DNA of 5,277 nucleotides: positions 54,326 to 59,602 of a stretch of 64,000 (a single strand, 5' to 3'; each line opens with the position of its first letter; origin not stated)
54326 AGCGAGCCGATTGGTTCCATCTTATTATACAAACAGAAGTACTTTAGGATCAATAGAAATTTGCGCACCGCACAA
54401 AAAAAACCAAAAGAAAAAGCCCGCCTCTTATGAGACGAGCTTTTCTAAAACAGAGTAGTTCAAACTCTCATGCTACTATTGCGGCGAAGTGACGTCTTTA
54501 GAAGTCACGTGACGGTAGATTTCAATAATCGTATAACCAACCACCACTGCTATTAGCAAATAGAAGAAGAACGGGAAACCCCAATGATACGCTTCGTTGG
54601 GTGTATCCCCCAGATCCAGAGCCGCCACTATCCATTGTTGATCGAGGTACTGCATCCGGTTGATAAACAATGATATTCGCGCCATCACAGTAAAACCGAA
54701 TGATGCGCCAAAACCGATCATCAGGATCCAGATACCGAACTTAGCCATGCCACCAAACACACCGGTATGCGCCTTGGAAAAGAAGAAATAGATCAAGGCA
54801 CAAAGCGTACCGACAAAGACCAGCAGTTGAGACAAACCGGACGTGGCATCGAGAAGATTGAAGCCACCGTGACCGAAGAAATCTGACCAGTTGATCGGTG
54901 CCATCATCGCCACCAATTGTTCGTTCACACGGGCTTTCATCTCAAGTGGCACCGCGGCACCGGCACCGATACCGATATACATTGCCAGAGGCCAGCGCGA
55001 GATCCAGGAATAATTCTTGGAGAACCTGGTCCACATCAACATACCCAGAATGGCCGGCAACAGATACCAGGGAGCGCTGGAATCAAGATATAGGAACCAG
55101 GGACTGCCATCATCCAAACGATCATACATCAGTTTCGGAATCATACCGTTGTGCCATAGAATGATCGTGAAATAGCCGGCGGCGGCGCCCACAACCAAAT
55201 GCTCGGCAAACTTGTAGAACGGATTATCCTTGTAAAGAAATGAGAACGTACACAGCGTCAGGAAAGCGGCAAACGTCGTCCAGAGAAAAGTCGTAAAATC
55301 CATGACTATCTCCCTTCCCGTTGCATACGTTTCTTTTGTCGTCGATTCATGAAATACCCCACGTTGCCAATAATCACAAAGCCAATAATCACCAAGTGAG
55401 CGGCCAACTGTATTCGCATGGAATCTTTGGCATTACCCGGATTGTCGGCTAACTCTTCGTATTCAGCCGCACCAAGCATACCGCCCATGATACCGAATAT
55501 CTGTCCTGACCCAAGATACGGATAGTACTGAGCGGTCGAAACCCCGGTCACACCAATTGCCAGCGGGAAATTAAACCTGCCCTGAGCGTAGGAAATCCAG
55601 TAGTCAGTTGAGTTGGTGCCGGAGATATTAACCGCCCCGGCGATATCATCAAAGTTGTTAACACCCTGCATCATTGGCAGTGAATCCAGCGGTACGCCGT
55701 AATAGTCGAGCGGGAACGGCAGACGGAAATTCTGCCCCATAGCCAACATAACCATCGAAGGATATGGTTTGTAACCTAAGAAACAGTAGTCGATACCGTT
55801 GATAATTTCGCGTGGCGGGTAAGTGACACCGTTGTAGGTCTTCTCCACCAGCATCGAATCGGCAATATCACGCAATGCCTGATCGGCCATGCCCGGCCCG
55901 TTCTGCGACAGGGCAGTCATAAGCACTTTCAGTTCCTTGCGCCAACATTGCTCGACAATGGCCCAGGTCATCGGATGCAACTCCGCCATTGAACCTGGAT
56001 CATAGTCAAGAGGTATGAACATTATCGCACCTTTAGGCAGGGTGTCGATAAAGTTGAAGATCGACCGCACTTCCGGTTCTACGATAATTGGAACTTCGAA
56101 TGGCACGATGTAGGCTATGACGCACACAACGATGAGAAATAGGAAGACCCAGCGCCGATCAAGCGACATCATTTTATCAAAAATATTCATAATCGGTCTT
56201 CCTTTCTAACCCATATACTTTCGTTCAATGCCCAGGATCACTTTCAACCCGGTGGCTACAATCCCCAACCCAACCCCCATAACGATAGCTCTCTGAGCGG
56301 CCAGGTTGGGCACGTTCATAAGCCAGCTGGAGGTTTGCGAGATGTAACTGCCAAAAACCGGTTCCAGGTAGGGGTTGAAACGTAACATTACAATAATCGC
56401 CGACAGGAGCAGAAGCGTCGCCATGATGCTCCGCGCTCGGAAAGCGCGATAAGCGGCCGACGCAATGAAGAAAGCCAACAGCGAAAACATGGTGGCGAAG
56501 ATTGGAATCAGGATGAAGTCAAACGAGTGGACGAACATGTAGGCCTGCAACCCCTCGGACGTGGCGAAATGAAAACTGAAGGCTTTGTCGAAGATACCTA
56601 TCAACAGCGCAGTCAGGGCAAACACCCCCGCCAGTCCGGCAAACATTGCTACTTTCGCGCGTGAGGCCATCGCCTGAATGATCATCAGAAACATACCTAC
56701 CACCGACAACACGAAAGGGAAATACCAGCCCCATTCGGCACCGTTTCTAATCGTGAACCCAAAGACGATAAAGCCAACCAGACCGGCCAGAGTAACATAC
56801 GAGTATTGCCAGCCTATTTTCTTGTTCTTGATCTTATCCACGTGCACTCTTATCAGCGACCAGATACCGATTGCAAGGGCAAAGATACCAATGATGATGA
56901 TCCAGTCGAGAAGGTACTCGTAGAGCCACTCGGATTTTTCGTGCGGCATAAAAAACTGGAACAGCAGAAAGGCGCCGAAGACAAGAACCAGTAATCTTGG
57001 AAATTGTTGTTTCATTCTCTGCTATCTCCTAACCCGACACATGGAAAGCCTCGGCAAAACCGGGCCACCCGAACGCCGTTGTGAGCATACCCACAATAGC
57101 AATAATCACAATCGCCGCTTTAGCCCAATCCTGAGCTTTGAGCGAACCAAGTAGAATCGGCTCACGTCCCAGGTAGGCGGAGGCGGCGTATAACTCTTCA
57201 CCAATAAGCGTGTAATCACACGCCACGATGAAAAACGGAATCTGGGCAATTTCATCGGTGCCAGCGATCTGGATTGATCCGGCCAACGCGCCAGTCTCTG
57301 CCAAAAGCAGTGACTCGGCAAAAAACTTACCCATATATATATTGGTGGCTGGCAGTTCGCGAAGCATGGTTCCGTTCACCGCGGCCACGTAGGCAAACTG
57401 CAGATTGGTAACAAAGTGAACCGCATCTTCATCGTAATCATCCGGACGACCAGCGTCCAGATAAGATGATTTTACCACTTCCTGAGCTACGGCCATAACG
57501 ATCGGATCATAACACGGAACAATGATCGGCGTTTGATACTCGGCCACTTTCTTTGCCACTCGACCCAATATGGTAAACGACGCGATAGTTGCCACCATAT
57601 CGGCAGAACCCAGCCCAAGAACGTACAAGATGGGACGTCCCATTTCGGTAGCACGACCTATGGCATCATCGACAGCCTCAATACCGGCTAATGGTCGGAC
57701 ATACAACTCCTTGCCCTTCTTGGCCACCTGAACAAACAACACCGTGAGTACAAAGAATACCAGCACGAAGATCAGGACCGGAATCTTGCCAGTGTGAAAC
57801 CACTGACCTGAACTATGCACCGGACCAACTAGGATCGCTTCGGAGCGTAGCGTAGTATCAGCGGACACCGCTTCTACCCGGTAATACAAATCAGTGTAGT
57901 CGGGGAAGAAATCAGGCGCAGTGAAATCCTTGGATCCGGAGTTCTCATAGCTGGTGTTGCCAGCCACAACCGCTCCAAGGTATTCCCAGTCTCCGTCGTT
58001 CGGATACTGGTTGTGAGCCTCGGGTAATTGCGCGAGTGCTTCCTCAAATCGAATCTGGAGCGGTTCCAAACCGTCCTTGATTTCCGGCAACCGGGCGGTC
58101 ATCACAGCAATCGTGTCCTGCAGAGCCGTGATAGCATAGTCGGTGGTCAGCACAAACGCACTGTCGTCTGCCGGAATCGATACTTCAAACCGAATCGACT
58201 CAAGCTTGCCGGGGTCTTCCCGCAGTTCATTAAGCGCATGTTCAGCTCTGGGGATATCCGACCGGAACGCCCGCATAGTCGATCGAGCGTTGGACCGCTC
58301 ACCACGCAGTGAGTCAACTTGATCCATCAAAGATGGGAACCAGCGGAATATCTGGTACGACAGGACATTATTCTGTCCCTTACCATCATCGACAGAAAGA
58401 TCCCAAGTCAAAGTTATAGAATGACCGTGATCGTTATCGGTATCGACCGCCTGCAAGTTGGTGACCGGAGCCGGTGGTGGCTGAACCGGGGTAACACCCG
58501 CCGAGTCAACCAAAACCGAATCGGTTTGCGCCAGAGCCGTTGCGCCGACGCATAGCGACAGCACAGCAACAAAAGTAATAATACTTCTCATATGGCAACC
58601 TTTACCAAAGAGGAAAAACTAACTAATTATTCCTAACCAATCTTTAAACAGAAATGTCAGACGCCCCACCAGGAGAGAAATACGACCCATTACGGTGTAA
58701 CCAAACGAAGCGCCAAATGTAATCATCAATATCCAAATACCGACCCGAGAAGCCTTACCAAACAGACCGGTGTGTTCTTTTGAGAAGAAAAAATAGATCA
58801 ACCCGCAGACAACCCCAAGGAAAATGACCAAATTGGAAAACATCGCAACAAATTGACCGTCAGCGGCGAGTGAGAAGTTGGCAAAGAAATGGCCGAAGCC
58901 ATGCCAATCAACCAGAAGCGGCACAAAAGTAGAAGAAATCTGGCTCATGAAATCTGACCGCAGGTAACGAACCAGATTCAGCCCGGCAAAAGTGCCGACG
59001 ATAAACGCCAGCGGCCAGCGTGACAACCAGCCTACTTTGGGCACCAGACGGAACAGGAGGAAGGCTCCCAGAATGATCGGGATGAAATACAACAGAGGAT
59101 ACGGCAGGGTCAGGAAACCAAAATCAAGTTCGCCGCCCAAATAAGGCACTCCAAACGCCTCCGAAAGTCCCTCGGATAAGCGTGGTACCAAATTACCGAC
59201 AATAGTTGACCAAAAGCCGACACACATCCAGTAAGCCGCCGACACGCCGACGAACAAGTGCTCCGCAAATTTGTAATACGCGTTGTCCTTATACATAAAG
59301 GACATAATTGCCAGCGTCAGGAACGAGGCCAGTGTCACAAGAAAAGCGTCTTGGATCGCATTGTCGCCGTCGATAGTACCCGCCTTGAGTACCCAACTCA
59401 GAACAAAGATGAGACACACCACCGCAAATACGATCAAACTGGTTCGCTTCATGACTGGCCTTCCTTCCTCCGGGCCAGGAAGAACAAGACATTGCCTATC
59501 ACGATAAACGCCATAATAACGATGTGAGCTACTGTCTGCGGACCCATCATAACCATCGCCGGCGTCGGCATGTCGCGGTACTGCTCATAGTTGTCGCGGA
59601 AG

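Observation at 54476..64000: Tandem array of a four-gene, all-membrane-protein module (C-D-A-B) with no recognisable function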

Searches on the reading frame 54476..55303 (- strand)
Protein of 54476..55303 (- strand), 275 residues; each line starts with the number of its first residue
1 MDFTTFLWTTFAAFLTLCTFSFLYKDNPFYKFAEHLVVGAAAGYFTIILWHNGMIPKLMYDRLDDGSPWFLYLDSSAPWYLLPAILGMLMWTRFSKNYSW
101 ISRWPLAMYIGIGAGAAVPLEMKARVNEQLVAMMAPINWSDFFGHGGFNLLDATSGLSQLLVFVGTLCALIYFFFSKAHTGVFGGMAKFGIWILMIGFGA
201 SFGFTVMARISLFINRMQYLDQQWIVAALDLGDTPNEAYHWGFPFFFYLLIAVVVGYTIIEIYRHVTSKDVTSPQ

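Call 3: search_protein_families(library=pfam, proteins=[window:54476-55303:-], max_evalue=1)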
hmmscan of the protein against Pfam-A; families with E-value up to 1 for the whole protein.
window:54476-55303:- (275 aa): 1 family
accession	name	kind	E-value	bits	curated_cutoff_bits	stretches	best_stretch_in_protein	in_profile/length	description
PF18902.5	DUF5658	-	0.14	13.4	25.2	1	4-51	36-81/82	Domain of unknown function (DUF5658)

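Call 4: search_protein_families(library=ncbifam, proteins=[window:54476-55303:-], max_evalue=1)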
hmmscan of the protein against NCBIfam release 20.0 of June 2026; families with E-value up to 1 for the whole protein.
window:54476-55303:- (275 aa): 1 family
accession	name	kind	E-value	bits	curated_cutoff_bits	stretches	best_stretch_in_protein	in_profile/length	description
TIGR04570.1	mollicut_2TM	hypoth_equivalog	0.14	12.5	50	1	240-261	46-67/87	TIGR04570 family membrane protein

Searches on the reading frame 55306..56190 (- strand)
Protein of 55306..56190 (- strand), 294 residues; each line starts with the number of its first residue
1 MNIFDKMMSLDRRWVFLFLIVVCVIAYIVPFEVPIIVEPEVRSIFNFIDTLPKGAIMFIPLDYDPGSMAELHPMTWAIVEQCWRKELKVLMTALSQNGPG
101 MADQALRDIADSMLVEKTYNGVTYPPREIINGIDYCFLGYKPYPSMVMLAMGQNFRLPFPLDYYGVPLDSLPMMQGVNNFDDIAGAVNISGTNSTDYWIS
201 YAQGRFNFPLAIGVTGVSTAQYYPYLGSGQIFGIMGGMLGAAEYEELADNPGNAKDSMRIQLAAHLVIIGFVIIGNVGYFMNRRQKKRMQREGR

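Call 3: search_protein_families(library=pfam, proteins=[window:55306-56190:-], max_evalue=1)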
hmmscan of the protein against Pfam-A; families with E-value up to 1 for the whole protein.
window:55306-56190:- (294 aa): 1 family
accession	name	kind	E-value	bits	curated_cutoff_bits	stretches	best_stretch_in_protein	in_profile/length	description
PF19706.4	DUF6203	-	0.16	12.4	26.7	1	269-293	18-42/54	Family of unknown function (DUF6203)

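Call 4: search_protein_families(library=ncbifam, proteins=[window:55306-56190:-], max_evalue=1)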
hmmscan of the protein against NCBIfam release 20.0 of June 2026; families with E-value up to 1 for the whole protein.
window:55306-56190:- (294 aa): 1 family
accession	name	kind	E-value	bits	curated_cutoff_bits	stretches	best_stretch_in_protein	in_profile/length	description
NF006906.0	PRK09400.1-1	equivalog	0.071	12.6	95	1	7-37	31-61/62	preprotein translocase subunit SecE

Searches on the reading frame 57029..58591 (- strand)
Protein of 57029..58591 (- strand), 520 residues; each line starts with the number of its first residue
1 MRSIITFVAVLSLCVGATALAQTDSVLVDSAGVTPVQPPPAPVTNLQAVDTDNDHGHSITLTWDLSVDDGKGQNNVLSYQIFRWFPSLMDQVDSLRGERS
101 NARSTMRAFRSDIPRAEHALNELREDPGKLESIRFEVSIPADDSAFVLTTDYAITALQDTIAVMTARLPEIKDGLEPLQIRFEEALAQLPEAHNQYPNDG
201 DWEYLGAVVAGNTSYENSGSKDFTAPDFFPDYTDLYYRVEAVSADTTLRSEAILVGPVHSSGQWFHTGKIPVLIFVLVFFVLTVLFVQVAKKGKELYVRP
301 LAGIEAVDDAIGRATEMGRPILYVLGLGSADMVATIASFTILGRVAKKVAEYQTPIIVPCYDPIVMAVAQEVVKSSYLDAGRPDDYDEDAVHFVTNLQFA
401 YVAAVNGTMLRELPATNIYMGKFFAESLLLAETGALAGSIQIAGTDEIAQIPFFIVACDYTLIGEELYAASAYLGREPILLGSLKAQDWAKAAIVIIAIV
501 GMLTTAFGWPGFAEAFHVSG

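Call 3: search_protein_families(library=pfam, proteins=[window:57029-58591:-], max_evalue=1)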
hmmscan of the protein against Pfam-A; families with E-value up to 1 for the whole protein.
window:57029-58591:- (520 aa): 2 families
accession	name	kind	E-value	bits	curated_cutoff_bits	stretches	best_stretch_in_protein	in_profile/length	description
PF20539.3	DUF6754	-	3.3e-115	384.1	27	1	262-514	3-255/257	Domain of unknown function (DUF6754)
PF21001.2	YqiJ_N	-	0.61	10.7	23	1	260-282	56-78/116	Inner membrane protein YqiJ, N-terminal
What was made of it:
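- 57029..58591 (-): C2 (520 aa), unit III. Its FN3 domain carries a roughly 100-aa insertion. The DUF6754 core lies at 57050-57808. Pfam E 3.3e-115 (call 3).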

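Call 4: search_protein_families(library=ncbifam, proteins=[window:57029-58591:-], max_evalue=1)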
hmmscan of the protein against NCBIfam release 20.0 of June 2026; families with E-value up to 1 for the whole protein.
window:57029-58591:- (520 aa): 2 families
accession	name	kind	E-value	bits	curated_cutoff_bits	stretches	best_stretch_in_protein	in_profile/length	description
NF003409.0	PRK04778.1-3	equivalog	0.13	11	562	0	153-195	198-240/570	septation ring formation regulator EzrA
NF045487.1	ASRP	equivalog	0.3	9.6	300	1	90-186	317-403/593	archaea-specific SMC-related protein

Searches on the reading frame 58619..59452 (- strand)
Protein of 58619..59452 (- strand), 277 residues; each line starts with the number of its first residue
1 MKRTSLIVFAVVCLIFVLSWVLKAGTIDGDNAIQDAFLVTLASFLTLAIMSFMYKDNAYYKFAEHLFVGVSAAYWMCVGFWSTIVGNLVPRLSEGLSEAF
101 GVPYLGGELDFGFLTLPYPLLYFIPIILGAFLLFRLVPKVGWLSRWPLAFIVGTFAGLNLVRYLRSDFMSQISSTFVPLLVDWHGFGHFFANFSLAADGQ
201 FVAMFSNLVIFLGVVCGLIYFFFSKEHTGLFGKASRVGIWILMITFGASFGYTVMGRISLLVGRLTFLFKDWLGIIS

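Call 3: search_protein_families(library=pfam, proteins=[window:58619-59452:-], max_evalue=1)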
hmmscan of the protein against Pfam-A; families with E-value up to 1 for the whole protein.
window:58619-59452:- (277 aa): 0 families

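Call 4: search_protein_families(library=ncbifam, proteins=[window:58619-59452:-], max_evalue=1)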
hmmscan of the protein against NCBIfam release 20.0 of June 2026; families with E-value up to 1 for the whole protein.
window:58619-59452:- (277 aa): 1 family
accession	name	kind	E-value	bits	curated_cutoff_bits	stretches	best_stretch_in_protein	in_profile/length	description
NF058605.1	epi_export_YydJ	equivalog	0.11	12.3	270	1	42-89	105-152/238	YydJ family epipeptide exporter permease subunit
